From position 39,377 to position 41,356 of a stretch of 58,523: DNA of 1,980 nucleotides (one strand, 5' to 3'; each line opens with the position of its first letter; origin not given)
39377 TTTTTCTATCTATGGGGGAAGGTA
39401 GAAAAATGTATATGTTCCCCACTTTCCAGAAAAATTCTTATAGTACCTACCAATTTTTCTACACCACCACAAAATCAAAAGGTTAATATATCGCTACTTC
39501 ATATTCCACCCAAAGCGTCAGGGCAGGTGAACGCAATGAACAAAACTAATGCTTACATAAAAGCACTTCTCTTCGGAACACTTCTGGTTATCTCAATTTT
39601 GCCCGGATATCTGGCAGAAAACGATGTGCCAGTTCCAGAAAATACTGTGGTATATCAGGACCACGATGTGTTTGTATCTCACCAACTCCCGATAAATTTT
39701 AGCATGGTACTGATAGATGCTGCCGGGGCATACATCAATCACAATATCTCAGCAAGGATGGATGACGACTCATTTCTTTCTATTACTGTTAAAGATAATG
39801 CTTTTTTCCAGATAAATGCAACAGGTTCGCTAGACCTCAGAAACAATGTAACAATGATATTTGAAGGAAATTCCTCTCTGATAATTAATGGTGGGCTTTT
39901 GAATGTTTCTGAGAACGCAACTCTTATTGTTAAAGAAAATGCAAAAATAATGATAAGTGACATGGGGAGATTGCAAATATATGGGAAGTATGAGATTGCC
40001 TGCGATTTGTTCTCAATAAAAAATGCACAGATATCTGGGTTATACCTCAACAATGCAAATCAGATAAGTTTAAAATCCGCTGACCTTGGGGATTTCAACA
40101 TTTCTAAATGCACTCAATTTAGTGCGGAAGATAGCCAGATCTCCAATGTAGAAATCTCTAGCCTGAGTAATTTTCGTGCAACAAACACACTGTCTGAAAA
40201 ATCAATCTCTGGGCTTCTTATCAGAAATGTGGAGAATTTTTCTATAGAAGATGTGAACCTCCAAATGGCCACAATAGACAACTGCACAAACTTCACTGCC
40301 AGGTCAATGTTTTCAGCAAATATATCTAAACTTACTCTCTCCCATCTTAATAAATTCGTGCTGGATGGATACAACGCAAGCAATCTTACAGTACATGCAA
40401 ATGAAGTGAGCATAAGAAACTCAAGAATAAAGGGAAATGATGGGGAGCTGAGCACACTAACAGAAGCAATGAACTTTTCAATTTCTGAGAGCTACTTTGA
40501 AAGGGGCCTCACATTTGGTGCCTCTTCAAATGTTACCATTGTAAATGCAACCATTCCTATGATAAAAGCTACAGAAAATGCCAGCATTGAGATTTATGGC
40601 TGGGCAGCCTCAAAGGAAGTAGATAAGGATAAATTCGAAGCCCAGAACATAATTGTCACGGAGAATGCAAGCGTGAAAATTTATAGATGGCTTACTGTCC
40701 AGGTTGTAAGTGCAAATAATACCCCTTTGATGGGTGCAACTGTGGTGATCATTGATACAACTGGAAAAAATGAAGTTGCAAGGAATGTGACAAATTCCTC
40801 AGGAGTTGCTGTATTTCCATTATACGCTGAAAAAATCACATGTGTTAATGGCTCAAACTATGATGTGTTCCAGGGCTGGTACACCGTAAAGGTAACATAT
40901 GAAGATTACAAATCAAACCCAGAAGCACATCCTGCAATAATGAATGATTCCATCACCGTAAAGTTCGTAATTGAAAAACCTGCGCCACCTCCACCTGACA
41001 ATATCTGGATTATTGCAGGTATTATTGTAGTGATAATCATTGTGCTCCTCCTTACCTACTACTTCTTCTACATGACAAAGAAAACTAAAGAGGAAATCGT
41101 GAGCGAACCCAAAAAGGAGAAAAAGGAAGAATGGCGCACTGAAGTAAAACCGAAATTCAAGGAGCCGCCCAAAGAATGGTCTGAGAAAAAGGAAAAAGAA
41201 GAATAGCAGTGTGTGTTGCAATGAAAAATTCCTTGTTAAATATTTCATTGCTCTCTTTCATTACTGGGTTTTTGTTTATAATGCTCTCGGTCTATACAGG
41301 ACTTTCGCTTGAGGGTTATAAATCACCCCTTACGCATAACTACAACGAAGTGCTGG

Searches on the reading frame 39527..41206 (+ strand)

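Call 56: search_protein_families(library=pfam, proteins=[window:39527-41206:+], max_evalue=0.00001)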
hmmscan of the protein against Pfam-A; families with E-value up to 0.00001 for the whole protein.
window:39527-41206:+ (559 aa): 0 families

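Call 76: search_protein_families(library=pfam, proteins=[window:39527-41206:+], max_evalue=0.01)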
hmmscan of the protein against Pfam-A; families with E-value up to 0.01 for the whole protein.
window:39527-41206:+ (559 aa): 1 family
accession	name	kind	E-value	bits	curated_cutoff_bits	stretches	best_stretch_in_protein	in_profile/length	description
PF13620.12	CarboxypepD_reg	-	0.00019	22.1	32.3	1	390-432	3-45/82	Carboxypeptidase regulatory-like domain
